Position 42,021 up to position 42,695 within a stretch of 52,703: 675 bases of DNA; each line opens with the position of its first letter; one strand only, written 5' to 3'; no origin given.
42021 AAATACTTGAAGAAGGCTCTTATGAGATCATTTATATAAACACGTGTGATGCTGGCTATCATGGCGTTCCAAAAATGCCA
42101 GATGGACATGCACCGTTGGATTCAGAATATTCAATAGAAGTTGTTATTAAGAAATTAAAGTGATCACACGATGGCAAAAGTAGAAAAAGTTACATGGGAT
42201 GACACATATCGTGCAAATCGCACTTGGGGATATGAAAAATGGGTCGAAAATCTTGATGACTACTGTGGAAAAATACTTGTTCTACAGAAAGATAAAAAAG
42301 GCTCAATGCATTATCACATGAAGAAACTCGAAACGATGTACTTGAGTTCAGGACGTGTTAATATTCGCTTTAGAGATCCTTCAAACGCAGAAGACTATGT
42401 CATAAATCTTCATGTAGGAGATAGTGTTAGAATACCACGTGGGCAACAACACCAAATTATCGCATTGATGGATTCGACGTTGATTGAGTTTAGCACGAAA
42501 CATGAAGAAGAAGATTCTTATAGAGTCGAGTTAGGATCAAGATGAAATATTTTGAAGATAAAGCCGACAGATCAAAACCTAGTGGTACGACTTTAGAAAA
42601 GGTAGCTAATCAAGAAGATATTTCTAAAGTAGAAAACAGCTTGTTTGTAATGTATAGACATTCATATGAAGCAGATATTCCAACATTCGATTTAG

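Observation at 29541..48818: About 20-kb glycan-modification island including a phage-encoded ADP-heptose pathway, a B12-radical-SAM enzyme and GT9-methyltransferase fusion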

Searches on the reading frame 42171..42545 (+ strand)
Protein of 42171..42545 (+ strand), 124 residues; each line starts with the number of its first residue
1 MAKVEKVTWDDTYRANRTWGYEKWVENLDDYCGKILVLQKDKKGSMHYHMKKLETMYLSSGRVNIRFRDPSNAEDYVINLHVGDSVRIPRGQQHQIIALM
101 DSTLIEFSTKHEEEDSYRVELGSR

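Call 5: search_protein_families(library=pfam, proteins=[window:42171-42545:+], max_evalue=0.01)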
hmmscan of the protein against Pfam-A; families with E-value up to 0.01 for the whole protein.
window:42171-42545:+ (124 aa): 5 families
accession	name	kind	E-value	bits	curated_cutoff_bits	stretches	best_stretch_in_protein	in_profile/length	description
PF07883.17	Cupin_2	-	2.5e-06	27.6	27.2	1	37-99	4-59/70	Cupin domain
PF14667.12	Polysacc_synt_C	-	4.3e-05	24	28.7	1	46-107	33-96/111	Polysaccharide biosynthesis C-terminal domain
PF07385.18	Lyx_isomer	-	9e-05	22.2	20.8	1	28-56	84-112/222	D-lyxose isomerase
PF00190.28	Cupin_1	-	0.00044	20.3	22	1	46-108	48-111/151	Cupin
PF01050.24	MannoseP_isomer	-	0.007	17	23.6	1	14-97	11-88/116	Mannose-6-phosphate isomerase C-terminal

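Call 6: search_protein_families(library=ncbifam, proteins=[window:42171-42545:+], max_evalue=0.01)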
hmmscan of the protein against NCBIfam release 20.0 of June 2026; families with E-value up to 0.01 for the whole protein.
window:42171-42545:+ (124 aa): 2 families
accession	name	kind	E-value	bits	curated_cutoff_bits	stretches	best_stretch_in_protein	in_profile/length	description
TIGR04366.1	cupin_WbuC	subfamily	0.00069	19.5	42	1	37-105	40-111/132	WbuC family cupin fold metalloprotein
TIGR03404.1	bicupin_oxalic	subfamily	0.0021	17.2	254.2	1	37-103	73-137/367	bicupin, oxalate decarboxylase family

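Call 23: search_solved_structures(query=window:42171-42545:+, max_evalue=1)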
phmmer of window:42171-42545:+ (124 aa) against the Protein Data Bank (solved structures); distinct sequences matched with E-value up to 1: 20.
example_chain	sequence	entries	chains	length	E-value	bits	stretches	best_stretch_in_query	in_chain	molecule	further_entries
2vqa_A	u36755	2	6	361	0.009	19.4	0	38-99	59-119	SLL1358 PROTEIN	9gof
3d82_A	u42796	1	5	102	0.13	15.6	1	8-100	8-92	Cupin 2, conserved barrel domain protein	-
4yrd_A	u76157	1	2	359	0.28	14.6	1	43-108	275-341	Capsular polysaccharide synthesis enzyme Cap5F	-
2zkl_A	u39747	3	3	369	0.3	14.5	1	43-108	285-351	Capsular polysaccharide synthesis enzyme Cap5F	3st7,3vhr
25ve_A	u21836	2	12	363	0.36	14.3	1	71-110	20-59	F2-pyocin side fiber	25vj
3bt9_B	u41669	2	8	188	0.42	14.1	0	32-59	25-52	HTH-type transcriptional regulator qacR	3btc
3br3_B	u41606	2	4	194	0.42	14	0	32-59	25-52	HTH-type transcriptional regulator qacR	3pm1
3br5_B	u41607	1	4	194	0.43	14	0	32-59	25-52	HTH-type transcriptional regulator qacR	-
1jt6_B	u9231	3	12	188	0.44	14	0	32-59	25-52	Hypothetical transcriptional regulator IN QACA 5'region | Transcriptional regulator qacR | HTH-type transcriptional regulator qacR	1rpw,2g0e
3bti_B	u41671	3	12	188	0.44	14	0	32-59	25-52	HTH-type transcriptional regulator qacR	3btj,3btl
3bqz_B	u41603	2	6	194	0.46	13.9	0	32-59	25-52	HTH-type transcriptional regulator qacR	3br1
1qvt_B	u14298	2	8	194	0.46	13.9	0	32-59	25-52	Transcriptional regulator qacR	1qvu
1jt0_A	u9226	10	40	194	0.47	13.9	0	32-59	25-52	HYPOTHETICAL TRANSCRIPTIONAL REGULATOR IN QACA 5'REGION | Transcriptional regulator qacR | HTH-type transcriptional regulator qacR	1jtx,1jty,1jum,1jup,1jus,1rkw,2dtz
8ofd_A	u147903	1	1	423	0.57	13.6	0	55-98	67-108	Conglutin beta 1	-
9is0_C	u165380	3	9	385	0.59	13.6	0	25-98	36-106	Beta-conglycinin beta subunit 2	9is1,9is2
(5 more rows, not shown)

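Call 46: search_solved_structures(query=A2, max_evalue=1, show_alignments=3)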
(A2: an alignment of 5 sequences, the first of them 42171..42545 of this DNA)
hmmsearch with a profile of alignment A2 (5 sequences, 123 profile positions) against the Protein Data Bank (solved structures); distinct sequences matched with E-value up to 1: 49.
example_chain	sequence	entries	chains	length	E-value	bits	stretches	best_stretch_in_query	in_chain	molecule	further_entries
2vqa_A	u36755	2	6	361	7.8e-07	32.3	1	32-98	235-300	SLL1358 PROTEIN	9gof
4met_A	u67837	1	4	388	1.3e-05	28.3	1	42-103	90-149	Oxalate decarboxylase OxdC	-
6ufi_A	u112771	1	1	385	1.4e-05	28.3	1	41-103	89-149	Cupin domain-containing protein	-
4yrd_A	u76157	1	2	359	2e-05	27.7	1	45-106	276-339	Capsular polysaccharide synthesis enzyme Cap5F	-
2zkl_A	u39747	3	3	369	2.2e-05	27.6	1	45-106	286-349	Capsular polysaccharide synthesis enzyme Cap5F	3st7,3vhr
3d82_A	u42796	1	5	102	3e-05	27.2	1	15-105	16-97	Cupin 2, conserved barrel domain protein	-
6tzp_A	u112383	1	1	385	3.3e-05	27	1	41-103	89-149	Oxalate decarboxylase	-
2uy8_A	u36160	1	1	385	3.4e-05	27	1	38-103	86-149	OXALATE DECARBOXYLASE OXDC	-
3s0m_A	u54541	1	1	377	6.1e-05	26.2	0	38-105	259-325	Oxalate decarboxylase oxdC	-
5vg3_A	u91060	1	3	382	6.4e-05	26.1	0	38-105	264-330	Oxalate decarboxylase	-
1j58_A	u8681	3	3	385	6.5e-05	26.1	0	38-105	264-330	YVRK PROTEIN | OXALATE DECARBOXYLASE OXDC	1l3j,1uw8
2v09_A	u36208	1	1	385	6.9e-05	26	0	38-105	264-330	OXALATE DECARBOXYLASE OXDC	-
2uyb_A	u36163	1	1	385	6.9e-05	26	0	38-105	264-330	OXALATE DECARBOXYLASE OXDC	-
2y0o_A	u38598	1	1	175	7.5e-05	25.9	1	16-113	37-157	PROBABLE D-LYXOSE KETOL-ISOMERASE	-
2uy9_A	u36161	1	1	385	7.9e-05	25.8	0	38-105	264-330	OXALATE DECARBOXYLASE OXDC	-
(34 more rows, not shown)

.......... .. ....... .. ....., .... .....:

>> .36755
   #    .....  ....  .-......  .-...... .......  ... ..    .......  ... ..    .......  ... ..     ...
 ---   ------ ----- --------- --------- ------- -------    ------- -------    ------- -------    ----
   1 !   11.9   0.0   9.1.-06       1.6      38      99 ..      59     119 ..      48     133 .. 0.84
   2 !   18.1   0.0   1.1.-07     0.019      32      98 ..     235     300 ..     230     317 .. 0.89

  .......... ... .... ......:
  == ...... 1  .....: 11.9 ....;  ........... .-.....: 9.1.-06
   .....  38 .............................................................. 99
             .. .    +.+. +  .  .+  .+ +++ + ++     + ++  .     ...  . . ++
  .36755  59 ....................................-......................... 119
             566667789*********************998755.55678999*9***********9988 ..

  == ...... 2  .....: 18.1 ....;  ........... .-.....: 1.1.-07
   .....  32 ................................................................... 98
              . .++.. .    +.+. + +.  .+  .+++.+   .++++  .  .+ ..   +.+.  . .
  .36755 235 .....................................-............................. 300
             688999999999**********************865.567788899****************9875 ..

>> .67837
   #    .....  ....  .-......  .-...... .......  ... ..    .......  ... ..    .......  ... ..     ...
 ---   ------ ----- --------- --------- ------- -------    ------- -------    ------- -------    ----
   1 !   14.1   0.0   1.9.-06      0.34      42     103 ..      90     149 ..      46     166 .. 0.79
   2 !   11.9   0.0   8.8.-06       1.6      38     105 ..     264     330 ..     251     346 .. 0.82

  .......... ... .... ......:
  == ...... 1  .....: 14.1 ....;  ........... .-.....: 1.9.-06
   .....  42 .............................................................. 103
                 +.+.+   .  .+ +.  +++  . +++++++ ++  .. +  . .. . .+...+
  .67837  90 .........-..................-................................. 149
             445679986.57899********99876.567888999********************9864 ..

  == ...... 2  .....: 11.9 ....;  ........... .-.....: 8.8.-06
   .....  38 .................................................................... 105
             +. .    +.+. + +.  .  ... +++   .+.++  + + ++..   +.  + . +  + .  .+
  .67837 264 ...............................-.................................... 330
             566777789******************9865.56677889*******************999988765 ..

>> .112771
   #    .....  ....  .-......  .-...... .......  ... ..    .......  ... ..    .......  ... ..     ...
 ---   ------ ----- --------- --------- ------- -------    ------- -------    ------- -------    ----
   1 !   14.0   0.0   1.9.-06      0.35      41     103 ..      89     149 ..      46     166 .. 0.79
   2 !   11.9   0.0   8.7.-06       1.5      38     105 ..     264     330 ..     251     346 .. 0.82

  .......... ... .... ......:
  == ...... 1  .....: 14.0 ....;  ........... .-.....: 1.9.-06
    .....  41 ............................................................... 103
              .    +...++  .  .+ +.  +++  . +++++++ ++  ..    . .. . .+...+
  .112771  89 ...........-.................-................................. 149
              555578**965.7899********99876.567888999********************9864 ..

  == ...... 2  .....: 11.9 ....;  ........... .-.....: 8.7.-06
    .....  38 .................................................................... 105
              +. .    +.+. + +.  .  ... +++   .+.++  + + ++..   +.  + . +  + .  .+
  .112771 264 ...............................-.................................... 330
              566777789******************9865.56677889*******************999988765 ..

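Call 54: find_homologous_proteins(query=window:42171-42545:+, max_evalue=0.00001)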
Query window:42171-42545:+ (124 aa): 30 proteins with E <= 0.00001 among 33 candidates.
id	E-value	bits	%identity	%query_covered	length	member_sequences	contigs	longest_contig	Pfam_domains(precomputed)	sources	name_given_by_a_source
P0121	9.3e-79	279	100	100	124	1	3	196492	PF07883.18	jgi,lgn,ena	-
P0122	4.8e-59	216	77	100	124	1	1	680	PF07883.18,PF00190.29,PF14667.13,PF07385.19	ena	-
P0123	2.6e-58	213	76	98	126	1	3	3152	PF07883.18,PF00190.29,PF07385.19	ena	-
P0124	2.8e-58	213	76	99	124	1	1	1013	PF07883.18,PF00190.29,PF07385.19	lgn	-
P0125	1.4e-56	208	73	100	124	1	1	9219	PF07883.18,PF00190.29,PF07385.19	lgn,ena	-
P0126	3.4e-56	207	73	100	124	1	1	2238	PF07883.18,PF00190.29,PF14667.13,PF07385.19,PF01050.25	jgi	-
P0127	3.4e-53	197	74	99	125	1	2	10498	PF07883.18,PF14667.13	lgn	-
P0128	2.5e-48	181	64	98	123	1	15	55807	PF07883.18,PF00190.29,PF07385.19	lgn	-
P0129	1.1e-47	179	67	93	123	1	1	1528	PF07883.18,PF05899.19,PF14667.13,PF07385.19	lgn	-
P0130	7.4e-46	173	63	98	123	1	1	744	PF07883.18,PF00190.29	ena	-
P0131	3.8e-45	171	66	96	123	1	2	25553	PF07883.18,PF07385.19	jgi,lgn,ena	-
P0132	5.6e-44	167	65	98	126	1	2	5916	PF07883.18,PF00190.29,PF14667.13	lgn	-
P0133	6.9e-43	164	66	96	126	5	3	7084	PF07883.18,PF07385.19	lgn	-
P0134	1.5e-41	159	62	99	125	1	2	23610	PF07883.18,PF07385.19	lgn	-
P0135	2.8e-41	158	64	96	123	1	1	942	PF07883.18,PF00190.29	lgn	-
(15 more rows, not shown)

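Call 57: find_homologous_proteins(query=A3, max_evalue=0.00001)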
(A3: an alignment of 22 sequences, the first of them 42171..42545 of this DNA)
Query A3 (22 sequences) (124 aa, profile of the alignment): 7373 proteins with E <= 0.00001 among 8000 candidates; the best 120 are listed.
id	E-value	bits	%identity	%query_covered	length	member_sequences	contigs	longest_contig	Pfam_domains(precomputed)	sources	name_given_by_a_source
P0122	7.7e-57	208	77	100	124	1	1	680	PF07883.18,PF00190.29,PF14667.13,PF07385.19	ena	-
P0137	2.2e-56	207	60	98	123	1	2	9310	PF07883.18,PF00190.29,PF07385.19,PF01050.25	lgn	-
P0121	3.7e-56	206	100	100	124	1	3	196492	PF07883.18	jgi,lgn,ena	-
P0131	3.7e-56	206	66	96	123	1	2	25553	PF07883.18,PF07385.19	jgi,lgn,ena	-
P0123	4.6e-56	206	76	98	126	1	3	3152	PF07883.18,PF00190.29,PF07385.19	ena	-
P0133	7.5e-56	205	66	96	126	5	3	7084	PF07883.18,PF07385.19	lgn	-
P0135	1.0e-55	205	64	96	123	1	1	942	PF07883.18,PF00190.29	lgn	-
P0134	1.4e-55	204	62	99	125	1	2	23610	PF07883.18,PF07385.19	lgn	-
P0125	1.5e-55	204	73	100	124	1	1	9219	PF07883.18,PF00190.29,PF07385.19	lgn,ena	-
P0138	3.1e-55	203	57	98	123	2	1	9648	PF07883.18,PF00190.29,PF07385.19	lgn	-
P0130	7.3e-55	202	63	98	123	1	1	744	PF07883.18,PF00190.29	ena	-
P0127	8.1e-55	202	74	99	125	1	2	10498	PF07883.18,PF14667.13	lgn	-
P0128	1.2e-54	201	64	98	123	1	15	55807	PF07883.18,PF00190.29,PF07385.19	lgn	-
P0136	2.0e-54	200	62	99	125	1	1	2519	PF07883.18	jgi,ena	-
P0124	2.3e-54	200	76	99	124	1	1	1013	PF07883.18,PF00190.29,PF07385.19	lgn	-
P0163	9.4e-50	185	57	98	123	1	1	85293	PF07883.18,PF00190.29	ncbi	-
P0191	1.4e-44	169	43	98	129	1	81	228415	PF07883.18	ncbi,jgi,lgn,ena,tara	jgi:mannose-6-phosphate isomerase-like protein (cupin superfamily)|tara:strand:+ start:14069 stop:14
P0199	2.1e-44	168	46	88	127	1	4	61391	PF07883.18,PF07385.19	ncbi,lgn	-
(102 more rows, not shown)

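Call 58: find_encoding_contigs(protein=P0191, flank=6000, max_places=3)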
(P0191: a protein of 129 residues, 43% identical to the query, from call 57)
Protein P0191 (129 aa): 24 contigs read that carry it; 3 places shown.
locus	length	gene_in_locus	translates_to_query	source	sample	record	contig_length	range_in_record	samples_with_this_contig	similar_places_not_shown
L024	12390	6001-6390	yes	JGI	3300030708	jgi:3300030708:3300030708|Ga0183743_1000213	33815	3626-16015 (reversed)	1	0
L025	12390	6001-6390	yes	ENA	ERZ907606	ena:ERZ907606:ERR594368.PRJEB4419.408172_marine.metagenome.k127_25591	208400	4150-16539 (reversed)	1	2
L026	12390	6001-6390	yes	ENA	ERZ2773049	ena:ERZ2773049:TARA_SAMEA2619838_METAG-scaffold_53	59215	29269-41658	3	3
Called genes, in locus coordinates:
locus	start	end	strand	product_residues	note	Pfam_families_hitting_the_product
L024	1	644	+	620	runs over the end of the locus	PF01408:GFO_IDH_MocA, PF01266:DAO, PF13450:NAD_binding_8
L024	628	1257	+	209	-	PF13578:Methyltransf_24 (weak)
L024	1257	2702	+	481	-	-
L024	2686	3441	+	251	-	-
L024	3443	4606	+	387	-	PF01041:DegT_DnrJ_EryC1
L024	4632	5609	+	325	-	-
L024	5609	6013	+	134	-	-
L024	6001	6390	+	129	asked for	PF07883:Cupin_2 (weak)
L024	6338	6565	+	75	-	-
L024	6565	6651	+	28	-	-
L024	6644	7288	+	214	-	-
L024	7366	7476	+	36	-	-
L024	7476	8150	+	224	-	PF10096:DUF2334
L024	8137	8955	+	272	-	-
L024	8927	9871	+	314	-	PF01380:SIS (faint), PF01467:CTP_transf_like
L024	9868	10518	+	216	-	-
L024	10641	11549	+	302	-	-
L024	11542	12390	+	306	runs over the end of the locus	-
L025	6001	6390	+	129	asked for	PF07883:Cupin_2 (weak)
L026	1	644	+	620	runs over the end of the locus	PF01408:GFO_IDH_MocA, PF01266:DAO, PF13450:NAD_binding_8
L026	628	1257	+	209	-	PF13578:Methyltransf_24 (weak)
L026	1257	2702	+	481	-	-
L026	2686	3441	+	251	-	-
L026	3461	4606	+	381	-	PF01041:DegT_DnrJ_EryC1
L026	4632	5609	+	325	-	-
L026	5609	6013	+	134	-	-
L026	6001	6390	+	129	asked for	PF07883:Cupin_2 (weak)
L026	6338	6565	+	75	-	-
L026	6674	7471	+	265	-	-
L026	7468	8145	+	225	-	PF10096:DUF2334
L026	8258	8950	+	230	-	-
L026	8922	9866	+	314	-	PF01380:SIS (faint), PF01467:CTP_transf_like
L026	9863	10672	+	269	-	-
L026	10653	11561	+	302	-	-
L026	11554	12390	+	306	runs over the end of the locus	-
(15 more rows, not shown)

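Call 59: find_encoding_contigs(protein=P0199, flank=6000, max_places=2)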
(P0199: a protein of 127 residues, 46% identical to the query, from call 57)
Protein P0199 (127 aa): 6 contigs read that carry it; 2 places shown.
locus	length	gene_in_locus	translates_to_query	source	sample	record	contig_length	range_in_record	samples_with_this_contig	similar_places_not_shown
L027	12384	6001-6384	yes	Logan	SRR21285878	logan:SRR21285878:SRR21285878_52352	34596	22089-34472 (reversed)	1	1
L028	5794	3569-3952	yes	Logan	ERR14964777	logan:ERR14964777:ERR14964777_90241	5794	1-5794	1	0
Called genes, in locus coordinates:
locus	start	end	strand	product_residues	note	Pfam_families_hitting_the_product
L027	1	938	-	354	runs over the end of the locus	?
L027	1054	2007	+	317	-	-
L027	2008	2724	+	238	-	PF02310:B12-binding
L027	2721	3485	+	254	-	PF04055:Radical_SAM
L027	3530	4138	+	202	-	PF00676:E1_dh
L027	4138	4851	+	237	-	-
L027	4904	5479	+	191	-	-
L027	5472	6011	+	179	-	PF02779:Transket_pyr (weak)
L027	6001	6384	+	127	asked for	PF07385:Lyx_isomer (faint), PF07883:Cupin_2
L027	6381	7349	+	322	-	PF00288:GHMP_kinases_N, PF08544:GHMP_kinases_C (weak)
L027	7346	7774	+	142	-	PF01467:CTP_transf_like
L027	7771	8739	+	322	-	PF01370:Epimerase, PF02719:Polysacc_synt_2, PF04321:RmlD_sub_bind, PF16363:GDP_Man_Dehyd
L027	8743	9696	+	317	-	PF01073:3Beta_HSD, PF01370:Epimerase, PF02719:Polysacc_synt_2, PF04321:RmlD_sub_bind, PF16363:GDP_Man_Dehyd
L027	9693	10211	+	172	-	PF00908:dTDP_sugar_isom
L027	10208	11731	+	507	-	PF02310:B12-binding, PF04055:Radical_SAM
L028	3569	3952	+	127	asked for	PF07385:Lyx_isomer (faint), PF07883:Cupin_2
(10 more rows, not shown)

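Call 60: find_encoding_contigs(protein=P0163, flank=6000, max_places=2)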
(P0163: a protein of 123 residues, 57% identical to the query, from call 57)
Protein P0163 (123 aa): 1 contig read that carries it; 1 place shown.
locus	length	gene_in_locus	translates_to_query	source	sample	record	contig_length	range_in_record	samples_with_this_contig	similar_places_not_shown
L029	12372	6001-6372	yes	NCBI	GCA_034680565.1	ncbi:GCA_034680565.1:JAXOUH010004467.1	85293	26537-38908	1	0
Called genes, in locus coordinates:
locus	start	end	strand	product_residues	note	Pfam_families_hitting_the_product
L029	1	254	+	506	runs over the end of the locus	PF02310:B12-binding, PF04055:Radical_SAM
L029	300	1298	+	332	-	PF13524:Glyco_trans_1_2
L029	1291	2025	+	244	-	PF13489:Methyltransf_23, PF08241:Methyltransf_11, PF08242:Methyltransf_12, PF13649:Methyltransf_25 (weak)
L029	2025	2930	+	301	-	PF01075:Glyco_transf_9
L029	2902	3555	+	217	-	PF00596:Aldolase_II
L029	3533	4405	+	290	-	PF02502:LacAB_rpiB, PF01467:CTP_transf_like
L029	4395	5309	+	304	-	PF00294:PfkB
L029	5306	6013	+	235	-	PF00923:TAL_FSA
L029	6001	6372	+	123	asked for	PF00190:Cupin_1 (weak), PF07883:Cupin_2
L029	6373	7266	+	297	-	PF13524:Glyco_trans_1_2 (weak)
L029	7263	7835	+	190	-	-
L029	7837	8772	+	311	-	PF01073:3Beta_HSD, PF01370:Epimerase, PF02719:Polysacc_synt_2, PF04321:RmlD_sub_bind, PF16363:GDP_Man_Dehyd, PF07993:NAD_binding_4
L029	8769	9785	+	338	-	-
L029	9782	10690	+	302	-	PF02826:2-Hacid_dh_C (weak), PF03721:UDPG_MGDP_dh_N, PF00984:UDPG_MGDP_dh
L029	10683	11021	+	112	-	PF25109:HAD_PNKP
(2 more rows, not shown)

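Call 61: predict_structure(alignment_id=A3)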
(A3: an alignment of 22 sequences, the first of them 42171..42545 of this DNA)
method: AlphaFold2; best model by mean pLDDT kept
length: 124 residues; sequences in the alignment: 22
mean_pLDDT: 96.4   pTM: 0.86
mean pLDDT of the five models: 96.4, 96.2, 93.4, 93.1, 90.3
residues with pLDDT >= 90: 119; 70-90: 5; 50-70: 0; < 50: 0
segments of 3 or more residues with pLDDT < 50: none
pLDDT, mean of each block of 10 residues (from residue 1): 90 97 96 98 97 98 97 97 98 98 98 94 89
secondary structure, 60 per line:
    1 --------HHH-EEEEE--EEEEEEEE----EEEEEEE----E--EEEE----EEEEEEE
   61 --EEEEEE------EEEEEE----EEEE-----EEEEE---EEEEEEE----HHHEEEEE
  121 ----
elements in order: E13-17 E20-27 E32-38 E46-49 E54-60 E63-68 E75-80 E85-88 E94-98 E102-108 E116-120
